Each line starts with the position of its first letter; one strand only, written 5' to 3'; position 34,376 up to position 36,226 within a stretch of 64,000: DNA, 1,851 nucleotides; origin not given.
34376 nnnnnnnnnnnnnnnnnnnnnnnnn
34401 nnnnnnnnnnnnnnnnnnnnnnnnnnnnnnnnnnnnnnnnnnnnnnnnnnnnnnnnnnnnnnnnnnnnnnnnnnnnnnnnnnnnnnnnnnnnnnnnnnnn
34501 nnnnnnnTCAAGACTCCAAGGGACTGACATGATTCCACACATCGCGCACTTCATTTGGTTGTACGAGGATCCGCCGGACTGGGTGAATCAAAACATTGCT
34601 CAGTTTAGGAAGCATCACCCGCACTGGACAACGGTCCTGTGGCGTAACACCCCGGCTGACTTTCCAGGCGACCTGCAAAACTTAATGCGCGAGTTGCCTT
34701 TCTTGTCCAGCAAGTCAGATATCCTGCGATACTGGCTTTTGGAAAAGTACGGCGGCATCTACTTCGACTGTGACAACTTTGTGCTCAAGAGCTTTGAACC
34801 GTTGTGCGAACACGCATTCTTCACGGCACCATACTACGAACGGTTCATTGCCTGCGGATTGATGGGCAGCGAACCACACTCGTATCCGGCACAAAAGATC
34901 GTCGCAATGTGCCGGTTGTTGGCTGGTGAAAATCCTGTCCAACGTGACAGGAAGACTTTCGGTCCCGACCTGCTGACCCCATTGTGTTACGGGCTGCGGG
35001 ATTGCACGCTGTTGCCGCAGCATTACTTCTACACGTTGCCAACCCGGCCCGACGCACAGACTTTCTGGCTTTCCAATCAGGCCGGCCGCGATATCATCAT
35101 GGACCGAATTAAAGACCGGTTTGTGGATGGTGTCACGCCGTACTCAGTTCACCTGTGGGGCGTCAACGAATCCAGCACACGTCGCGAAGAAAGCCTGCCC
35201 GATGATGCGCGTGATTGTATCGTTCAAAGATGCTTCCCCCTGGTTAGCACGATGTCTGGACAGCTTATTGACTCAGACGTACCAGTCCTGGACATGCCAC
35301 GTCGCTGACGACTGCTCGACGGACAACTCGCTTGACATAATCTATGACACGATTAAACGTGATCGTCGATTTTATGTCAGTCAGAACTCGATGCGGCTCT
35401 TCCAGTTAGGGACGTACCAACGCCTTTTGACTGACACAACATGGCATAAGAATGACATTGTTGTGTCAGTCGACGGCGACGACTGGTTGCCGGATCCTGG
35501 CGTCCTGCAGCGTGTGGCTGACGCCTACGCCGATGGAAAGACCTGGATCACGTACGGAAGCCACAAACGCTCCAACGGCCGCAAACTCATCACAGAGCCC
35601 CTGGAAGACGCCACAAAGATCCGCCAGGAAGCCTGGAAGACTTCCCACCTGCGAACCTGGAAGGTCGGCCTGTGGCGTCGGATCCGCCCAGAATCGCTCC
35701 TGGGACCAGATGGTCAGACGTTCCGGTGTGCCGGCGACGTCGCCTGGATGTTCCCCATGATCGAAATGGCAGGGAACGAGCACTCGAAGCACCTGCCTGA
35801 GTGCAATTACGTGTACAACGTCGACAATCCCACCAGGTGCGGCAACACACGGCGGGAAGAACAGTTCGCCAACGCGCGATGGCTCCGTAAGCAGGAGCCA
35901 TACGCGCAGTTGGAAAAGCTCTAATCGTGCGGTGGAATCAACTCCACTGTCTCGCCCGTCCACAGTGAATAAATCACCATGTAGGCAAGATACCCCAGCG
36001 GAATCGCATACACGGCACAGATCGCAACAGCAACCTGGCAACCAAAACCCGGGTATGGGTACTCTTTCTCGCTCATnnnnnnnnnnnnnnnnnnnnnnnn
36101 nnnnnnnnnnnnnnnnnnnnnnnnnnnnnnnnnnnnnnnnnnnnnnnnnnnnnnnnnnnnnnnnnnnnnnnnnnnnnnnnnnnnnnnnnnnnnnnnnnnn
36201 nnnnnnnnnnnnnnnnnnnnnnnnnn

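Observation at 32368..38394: Second carbohydrate-enzyme cluster: adenylate-forming-like enzyme, GT-B, GT32, GT2, DUF115/Maf-like, ppGalNAc-T-like GT2 and CE4 deacetylase on alternating strands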

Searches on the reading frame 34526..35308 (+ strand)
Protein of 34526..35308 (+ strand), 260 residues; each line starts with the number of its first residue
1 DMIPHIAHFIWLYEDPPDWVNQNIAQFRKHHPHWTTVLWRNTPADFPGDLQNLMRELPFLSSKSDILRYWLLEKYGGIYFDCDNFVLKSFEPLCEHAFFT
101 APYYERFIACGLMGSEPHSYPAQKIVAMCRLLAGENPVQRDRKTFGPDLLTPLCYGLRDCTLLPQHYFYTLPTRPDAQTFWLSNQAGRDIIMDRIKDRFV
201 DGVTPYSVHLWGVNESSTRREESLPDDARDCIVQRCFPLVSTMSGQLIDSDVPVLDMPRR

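Call 3: search_protein_families(library=pfam, proteins=[window:34526-35308:+], max_evalue=0.01)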
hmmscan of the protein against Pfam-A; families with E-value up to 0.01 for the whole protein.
window:34526-35308:+ (260 aa): 3 families
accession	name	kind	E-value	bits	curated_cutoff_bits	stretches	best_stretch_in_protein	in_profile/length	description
PF04488.21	Gly_transf_sug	-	6e-12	46.5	23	1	17-96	1-89/93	Glycosyltransferase sugar-binding region containing DXD motif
PF12919.13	TcdA_TcdB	-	1.9e-05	24.5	23.6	0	63-83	173-193/382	TcdA/TcdB catalytic glycosyltransferase domain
PF05704.18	Caps_synth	-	3.3e-05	23.8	24.5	1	14-100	59-151/278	Capsular polysaccharide synthesis protein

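Call 4: search_protein_families(library=phrogs, proteins=[window:34526-35308:+], max_evalue=0.01)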
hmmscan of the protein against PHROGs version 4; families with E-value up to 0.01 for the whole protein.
window:34526-35308:+ (260 aa): 0 families

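Call 12: search_protein_families(library=ncbifam, proteins=[window:34526-35308:+], max_evalue=0.1)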
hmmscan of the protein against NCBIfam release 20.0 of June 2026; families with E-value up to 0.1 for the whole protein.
window:34526-35308:+ (260 aa): 0 families

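Call 102: search_solved_structures(query=window:34526-35308:+, max_evalue=1, show_alignments=1)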
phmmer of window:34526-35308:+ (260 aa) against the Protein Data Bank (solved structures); distinct sequences matched with E-value up to 1: 10.
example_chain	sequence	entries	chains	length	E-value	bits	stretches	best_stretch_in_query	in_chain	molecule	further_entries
6rtg_A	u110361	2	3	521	0.016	17.9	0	2-59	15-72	RTX toxin and Ca2+-binding protein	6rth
3idv_A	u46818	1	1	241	0.13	15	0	78-128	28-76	Protein disulfide-isomerase A4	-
9qb8_A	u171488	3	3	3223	0.15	14.7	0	62-85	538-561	Lymphostatin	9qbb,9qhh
9euv_A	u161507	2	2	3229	0.15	14.7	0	62-85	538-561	Efa1/LifA protein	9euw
2vk9_A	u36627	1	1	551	0.23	14.1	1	59-85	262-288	ALPHA-TOXIN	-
8ovs_AAA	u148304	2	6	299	0.31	13.7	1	55-94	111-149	YeGT glycosyltransferase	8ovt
9bon_A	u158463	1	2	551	0.32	13.6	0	60-83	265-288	TpeL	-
9n3s_A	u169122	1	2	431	0.32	13.6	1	56-91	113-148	Initiation-specific alpha-1,6-mannosyltransferase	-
8x4k_A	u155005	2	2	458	0.49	13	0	53-90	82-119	Subversion of eukaryotic traffic protein A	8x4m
8x4j_A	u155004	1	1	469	0.52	12.9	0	53-90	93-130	Subversion of eukaryotic traffic protein A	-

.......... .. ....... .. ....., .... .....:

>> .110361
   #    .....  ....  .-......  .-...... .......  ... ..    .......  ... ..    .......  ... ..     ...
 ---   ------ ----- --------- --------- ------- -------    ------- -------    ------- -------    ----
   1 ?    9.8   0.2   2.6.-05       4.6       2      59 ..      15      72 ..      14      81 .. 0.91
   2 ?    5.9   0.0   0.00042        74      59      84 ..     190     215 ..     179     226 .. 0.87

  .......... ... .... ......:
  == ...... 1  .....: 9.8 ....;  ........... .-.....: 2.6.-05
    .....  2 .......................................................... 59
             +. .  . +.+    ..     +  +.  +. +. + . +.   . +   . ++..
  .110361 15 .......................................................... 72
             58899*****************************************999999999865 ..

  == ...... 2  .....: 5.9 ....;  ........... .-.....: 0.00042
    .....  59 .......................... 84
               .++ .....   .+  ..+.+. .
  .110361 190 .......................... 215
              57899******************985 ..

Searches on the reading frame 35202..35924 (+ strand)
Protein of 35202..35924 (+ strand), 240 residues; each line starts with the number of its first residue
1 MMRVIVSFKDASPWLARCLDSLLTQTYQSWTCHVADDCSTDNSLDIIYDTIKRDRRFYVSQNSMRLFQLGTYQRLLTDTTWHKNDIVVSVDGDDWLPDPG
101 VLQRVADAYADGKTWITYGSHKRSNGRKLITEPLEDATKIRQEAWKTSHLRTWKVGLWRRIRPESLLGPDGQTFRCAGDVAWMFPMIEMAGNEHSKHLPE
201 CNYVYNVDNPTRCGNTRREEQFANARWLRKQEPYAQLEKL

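Call 3: search_protein_families(library=pfam, proteins=[window:35202-35924:+], max_evalue=0.01)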
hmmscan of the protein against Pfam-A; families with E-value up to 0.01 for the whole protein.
window:35202-35924:+ (240 aa): 1 family
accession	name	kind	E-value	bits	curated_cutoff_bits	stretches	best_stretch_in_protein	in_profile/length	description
PF00535.33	Glycos_transf_2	-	5.3e-14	52.9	23.3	1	4-136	2-130/168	Glycosyl transferase family 2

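Call 4: search_protein_families(library=phrogs, proteins=[window:35202-35924:+], max_evalue=0.01)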
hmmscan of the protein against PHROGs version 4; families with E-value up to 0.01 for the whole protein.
window:35202-35924:+ (240 aa): 0 families

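Call 12: search_protein_families(library=ncbifam, proteins=[window:35202-35924:+], max_evalue=0.1)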
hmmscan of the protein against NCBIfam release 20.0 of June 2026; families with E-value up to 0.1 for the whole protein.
window:35202-35924:+ (240 aa): 11 families
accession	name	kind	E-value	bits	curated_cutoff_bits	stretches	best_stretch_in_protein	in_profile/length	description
NF047683.1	TeichurnBiosyTuaG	equivalog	1.9e-06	27.7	400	1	4-59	10-65/252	teichuronic acid biosynthesis protein TuaG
NF053739.1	GlytfEpsEBac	equivalog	3.5e-06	26.2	450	1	4-94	5-93/265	glycosyltransferase EpsE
TIGR04242.1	nodulat_NodC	equivalog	2.1e-05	23.7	550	1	4-120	53-167/395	chitooligosaccharide synthase NodC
NF007482.0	PRK10073.1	equivalog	2.5e-05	23.4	423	1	2-49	8-55/334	glycosyltransferase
TIGR03937.1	PgaC_IcaA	equivalog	0.0029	16.6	422.3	1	14-96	59-138/407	poly-beta-1,6-N-acetyl-D-glucosamine synthase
NF050050.1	ProtGlycPglI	equivalog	0.0045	16.4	500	1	4-63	6-65/306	GalNAc(5)-diNAcBac-PP-undecaprenol beta-1,3-glucosyltransferase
NF047588.1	GlcsyltransPgfSStrep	equivalog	0.0095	15.2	500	1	28-117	33-118/308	glycosyltransferase PgfS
NF007453.0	PRK10018.1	equivalog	0.027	14.1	382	1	17-65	23-71/280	colanic acid biosynthesis glycosyltransferase WcaA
TIGR04017.1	WcaA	equivalog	0.027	14.1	495.75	1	17-97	22-100/279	colanic acid biosynthesis glycosyltransferase WcaA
NF041875.1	EPS_EpsD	equivalog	0.072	12.5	370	0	4-120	3-115/325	exopolysaccharide biosynthesis glycosyltransferase EpsD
NF045692.1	OglycostaseCruG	equivalog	0.081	11.8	600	1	12-61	53-102/386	2'-O-glycosyltransferase CruG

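Call 103: search_solved_structures(query=window:35202-35924:+, max_evalue=0.1)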
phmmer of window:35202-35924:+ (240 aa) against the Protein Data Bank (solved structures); distinct sequences matched with E-value up to 0.1: 6.
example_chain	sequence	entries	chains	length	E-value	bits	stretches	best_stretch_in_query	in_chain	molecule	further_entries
5hea_A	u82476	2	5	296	4.4e-06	29.5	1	3-97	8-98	Putative glycosyltransferase (GalT1)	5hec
1h7l_A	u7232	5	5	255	0.002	20.8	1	4-137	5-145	SPORE COAT POLYSACCHARIDE BIOSYNTHESIS PROTEIN SPSA | PROTEIN (SPORE COAT POLYSACCHARIDE BIOSYNTHESIS PROTEIN SPSA)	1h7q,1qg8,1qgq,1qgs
8vh7_A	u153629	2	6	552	0.0055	19.4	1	4-95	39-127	Heparosan synthase B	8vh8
8viw_A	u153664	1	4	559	0.0057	19.3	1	4-95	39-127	Heparosan synthase B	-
2z87_A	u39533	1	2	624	0.026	17.2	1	7-66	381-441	Chondroitin synthase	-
2z86_A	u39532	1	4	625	0.026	17.2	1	7-66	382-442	Chondroitin synthase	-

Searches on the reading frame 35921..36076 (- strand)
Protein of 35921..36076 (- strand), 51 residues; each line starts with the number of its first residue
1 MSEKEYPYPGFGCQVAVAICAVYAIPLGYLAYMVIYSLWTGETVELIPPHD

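Call 83: search_protein_families(library=pfam, proteins=[window:35921-36076:-], max_evalue=10)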
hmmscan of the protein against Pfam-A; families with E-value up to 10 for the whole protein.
window:35921-36076:- (51 aa): 2 families
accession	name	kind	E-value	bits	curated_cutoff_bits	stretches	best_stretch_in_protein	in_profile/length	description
PF11120.13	CBP_BcsF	-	0.017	15.5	23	1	17-38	10-31/60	Cellulose biosynthesis protein BcsF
PF19982.4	DUF6418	-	0.063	13.9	25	1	1-44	33-76/109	Family of unknown function (DUF6418)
